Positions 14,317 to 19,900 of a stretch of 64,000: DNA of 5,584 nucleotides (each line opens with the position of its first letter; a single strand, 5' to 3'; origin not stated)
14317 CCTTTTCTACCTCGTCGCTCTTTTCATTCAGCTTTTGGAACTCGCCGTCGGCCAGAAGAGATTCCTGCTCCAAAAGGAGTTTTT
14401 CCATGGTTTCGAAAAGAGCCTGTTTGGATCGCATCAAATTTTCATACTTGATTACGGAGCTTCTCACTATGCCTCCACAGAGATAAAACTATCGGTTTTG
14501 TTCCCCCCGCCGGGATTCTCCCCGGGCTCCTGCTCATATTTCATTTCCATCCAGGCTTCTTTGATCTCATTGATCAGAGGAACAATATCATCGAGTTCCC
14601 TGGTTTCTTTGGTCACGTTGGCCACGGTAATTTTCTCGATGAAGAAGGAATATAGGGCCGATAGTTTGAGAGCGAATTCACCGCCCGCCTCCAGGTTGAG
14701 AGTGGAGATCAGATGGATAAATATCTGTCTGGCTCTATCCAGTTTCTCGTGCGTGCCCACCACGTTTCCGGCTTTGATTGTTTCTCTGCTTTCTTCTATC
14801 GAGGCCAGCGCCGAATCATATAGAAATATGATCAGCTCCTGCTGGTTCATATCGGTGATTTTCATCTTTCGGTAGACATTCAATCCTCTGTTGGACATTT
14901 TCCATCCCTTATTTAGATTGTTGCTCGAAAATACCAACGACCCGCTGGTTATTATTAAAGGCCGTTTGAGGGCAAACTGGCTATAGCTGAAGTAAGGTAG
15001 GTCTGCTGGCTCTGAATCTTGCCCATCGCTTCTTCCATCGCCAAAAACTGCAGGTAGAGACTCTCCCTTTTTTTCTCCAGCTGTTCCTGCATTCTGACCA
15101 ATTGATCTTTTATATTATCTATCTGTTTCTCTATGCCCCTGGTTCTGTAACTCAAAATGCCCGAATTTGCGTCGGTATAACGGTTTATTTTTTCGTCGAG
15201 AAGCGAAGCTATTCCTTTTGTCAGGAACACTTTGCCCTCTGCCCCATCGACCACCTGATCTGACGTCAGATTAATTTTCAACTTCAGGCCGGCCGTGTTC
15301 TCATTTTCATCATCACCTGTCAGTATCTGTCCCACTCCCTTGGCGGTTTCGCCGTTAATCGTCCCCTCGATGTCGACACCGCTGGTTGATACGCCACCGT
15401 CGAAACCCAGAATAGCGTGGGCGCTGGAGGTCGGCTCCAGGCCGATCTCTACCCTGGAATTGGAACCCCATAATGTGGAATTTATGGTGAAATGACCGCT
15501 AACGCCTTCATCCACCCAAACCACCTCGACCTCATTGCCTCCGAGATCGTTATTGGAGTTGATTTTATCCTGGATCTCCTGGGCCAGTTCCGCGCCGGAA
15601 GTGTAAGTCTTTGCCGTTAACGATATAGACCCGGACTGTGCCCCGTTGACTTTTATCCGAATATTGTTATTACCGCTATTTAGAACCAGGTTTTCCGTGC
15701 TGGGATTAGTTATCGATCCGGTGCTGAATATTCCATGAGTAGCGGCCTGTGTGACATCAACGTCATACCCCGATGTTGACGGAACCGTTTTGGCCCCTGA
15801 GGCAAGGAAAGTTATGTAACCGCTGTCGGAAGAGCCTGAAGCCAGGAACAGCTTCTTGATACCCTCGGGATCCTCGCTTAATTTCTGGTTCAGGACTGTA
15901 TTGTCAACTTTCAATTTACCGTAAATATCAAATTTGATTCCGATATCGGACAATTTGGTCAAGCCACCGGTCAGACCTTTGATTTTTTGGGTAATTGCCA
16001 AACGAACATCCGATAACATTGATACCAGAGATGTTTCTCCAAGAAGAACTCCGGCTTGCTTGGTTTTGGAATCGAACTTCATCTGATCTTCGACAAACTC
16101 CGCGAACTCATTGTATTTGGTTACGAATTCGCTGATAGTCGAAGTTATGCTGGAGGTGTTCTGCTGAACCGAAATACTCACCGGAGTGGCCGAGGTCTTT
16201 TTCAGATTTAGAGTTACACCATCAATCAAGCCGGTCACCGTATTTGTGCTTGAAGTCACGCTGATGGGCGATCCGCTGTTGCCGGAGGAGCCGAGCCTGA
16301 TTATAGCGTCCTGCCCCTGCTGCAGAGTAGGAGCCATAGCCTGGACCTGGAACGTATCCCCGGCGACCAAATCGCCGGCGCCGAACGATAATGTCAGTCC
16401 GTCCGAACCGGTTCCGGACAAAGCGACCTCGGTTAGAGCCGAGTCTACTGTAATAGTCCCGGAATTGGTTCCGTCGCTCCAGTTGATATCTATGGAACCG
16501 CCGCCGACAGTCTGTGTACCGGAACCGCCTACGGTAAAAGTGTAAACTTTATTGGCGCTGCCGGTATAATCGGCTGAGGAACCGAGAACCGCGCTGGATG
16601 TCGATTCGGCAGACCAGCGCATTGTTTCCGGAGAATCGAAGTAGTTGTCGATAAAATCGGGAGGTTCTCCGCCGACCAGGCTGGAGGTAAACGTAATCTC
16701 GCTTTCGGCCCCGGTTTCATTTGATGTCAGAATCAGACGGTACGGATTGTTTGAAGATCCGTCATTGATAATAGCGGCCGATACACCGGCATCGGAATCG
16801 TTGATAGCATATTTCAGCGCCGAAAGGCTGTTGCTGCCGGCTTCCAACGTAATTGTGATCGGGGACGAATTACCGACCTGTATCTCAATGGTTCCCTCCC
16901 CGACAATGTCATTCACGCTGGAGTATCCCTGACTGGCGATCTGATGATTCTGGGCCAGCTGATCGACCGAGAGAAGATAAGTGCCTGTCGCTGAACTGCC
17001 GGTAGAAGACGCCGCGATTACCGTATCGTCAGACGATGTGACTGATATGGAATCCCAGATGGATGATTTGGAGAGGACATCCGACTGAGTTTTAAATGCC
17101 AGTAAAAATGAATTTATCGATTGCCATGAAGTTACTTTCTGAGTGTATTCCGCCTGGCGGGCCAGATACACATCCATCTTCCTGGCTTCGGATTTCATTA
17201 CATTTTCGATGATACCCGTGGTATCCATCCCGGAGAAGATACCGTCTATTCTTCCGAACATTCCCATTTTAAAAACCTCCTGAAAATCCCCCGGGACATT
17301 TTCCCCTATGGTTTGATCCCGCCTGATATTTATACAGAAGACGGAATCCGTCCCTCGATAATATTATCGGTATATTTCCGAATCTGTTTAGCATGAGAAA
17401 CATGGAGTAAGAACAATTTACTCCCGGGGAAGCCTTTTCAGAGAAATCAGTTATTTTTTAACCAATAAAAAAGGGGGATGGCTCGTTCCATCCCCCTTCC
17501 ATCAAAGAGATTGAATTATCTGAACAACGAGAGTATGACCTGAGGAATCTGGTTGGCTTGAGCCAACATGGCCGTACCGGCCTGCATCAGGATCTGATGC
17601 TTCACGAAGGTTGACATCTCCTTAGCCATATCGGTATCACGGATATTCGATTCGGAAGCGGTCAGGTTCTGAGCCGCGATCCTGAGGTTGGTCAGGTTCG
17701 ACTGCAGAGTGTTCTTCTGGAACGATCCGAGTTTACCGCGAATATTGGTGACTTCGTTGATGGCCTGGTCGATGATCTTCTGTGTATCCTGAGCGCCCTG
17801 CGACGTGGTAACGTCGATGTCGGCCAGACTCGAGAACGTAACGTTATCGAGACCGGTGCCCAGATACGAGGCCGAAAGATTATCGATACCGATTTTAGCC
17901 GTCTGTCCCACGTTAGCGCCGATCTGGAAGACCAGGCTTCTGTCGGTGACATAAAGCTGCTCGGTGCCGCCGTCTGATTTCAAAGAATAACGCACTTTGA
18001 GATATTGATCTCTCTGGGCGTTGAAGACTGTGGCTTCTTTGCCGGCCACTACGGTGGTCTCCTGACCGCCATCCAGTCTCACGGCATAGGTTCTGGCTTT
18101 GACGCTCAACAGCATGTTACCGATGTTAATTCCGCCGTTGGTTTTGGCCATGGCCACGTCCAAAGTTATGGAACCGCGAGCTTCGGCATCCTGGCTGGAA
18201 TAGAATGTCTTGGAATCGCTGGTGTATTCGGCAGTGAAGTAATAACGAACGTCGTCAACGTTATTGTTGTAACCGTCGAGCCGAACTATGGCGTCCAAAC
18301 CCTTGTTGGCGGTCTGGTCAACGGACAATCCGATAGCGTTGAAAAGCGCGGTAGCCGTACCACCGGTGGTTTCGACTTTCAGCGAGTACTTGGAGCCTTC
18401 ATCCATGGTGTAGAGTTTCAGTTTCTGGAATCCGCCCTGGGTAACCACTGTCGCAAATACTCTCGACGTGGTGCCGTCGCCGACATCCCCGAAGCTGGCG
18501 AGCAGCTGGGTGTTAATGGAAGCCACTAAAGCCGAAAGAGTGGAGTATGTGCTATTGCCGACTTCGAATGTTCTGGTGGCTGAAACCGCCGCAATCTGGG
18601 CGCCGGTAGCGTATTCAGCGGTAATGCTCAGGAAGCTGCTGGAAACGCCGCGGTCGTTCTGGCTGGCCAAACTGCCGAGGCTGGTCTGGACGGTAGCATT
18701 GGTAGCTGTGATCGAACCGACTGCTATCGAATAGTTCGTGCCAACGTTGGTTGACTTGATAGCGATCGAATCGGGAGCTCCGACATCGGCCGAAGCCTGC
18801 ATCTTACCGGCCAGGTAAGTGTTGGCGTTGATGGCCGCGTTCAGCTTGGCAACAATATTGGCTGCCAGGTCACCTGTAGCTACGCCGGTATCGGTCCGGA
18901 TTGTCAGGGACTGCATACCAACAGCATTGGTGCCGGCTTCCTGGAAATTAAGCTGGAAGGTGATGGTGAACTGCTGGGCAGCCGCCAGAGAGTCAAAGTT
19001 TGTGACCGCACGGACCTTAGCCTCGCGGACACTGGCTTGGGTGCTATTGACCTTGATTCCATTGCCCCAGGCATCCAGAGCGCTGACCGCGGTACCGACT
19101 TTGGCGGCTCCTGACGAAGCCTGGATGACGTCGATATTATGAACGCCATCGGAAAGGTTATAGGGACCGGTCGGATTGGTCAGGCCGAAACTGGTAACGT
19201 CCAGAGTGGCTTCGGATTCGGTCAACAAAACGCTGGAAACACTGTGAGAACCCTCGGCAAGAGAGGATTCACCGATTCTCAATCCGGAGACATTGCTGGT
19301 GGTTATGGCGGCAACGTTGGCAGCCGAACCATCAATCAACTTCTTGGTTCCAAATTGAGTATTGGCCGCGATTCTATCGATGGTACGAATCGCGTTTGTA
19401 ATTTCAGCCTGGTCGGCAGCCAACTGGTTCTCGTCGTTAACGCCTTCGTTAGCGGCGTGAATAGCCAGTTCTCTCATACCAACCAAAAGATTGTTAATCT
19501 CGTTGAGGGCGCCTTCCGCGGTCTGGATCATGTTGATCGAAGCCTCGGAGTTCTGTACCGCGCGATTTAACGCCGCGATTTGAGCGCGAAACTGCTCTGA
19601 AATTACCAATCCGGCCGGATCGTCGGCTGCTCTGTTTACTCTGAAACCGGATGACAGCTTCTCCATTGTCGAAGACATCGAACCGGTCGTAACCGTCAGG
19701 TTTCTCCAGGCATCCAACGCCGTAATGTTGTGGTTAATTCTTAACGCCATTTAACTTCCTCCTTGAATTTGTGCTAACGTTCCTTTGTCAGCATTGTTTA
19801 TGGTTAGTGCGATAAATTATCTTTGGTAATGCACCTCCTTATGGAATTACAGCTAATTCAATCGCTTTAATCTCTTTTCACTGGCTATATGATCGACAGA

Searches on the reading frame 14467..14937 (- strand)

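Call 5: search_protein_families(library=ncbifam, proteins=[window:14467-14937:-], max_evalue=0.001)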
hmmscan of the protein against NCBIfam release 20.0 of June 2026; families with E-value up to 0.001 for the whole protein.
window:14467-14937:- (156 aa): 1 family
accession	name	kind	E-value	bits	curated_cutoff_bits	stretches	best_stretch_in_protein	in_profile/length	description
TIGR00208.1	fliS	equivalog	3.7e-19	69.1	53.75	1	17-133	5-121/124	flagellar export chaperone FliS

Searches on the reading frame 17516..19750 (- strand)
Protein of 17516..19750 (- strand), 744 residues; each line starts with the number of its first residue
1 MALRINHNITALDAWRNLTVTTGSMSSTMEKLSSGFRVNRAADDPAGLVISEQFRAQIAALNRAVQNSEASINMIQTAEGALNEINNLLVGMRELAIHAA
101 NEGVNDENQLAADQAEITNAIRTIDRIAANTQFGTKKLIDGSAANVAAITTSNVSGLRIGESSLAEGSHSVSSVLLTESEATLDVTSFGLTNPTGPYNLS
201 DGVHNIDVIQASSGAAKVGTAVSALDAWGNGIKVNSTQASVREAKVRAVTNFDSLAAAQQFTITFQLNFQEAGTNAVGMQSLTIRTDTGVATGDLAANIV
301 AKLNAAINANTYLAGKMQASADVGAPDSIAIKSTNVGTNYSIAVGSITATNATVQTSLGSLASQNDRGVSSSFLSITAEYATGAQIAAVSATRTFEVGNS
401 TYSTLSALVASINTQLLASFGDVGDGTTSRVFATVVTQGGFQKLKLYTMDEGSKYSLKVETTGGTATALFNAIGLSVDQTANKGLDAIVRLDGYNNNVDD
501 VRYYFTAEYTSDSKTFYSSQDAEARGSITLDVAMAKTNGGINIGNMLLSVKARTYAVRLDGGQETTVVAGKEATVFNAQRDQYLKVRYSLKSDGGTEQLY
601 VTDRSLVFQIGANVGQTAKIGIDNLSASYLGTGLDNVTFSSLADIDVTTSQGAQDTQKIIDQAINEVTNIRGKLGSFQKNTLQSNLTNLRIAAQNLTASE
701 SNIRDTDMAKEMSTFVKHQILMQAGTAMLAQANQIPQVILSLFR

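Call 3: search_protein_families(library=pfam, proteins=[window:17516-19750:-], max_evalue=0.01)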
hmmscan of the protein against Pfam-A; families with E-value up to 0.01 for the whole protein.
window:17516-19750:- (744 aa): 2 families
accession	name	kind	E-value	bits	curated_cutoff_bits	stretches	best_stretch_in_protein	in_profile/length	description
PF00669.25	Flagellin_N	-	2.9e-33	115.3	26.6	1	5-143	1-138/139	Bacterial flagellin N-terminal helical region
PF00700.27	Flagellin_C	-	6.6e-23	81.3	23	1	658-743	2-86/86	Bacterial flagellin C-terminal helical region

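Call 5: search_protein_families(library=ncbifam, proteins=[window:17516-19750:-], max_evalue=0.001)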
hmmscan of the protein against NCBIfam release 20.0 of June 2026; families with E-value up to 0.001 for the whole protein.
window:17516-19750:- (744 aa): 25 families
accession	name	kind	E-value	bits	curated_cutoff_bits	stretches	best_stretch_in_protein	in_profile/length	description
NF009446.0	PRK12804.1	subfamily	7.6e-72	242.3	352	2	3-251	1-237/301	flagellin Hag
NF006467.0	PRK08869.1-2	subfamily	1.8e-58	198.5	443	2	1-146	1-145/400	flagellin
NF009444.0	PRK12802.1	equivalog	4.4e-56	190.5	332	2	1-218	1-218/282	flagellin domain-containing protein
NF006466.0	PRK08869.1-1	subfamily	8.3e-54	183.5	426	2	1-146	1-145/377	flagellin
NF006468.0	PRK08869.1-3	subfamily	1.8e-52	178.7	436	2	1-148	1-147/378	polar flagellin E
NF009448.0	PRK12806.1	equivalog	5.2e-52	177.2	531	2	1-365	1-347/475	flagellin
NF006469.0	PRK08869.1-4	equivalog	2.6e-49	168.6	627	2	1-147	1-146/377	flagellin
NF005294.0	PRK06819.1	subfamily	6.7e-48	164.1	387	2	1-309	1-299/376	FliC/FljB family flagellin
NF009449.0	PRK12807.1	subfamily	1e-43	150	347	2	3-201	1-184/287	flagellin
NF005953.0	PRK08026.1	subfamily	1.6e-43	150.1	619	1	1-744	1-547/548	FliC/FljB family flagellin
NF009450.0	PRK12808.1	equivalog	4.9e-42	145.1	476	2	3-147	1-143/476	flagellin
NF009445.0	PRK12803.1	equivalog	1.5e-41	142.7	450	2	5-145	3-142/335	flagellin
NF038071.1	lat_flg_LafA_2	exception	9.7e-40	136.7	365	2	1-151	1-150/284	lateral flagellin LafA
NF006470.0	PRK08869.1-5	equivalog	1e-38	133.6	423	2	3-154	2-152/388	flagellin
NF010115.0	PRK13588.1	subfamily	1.3e-37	129.9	503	2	1-225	1-227/514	flagellin B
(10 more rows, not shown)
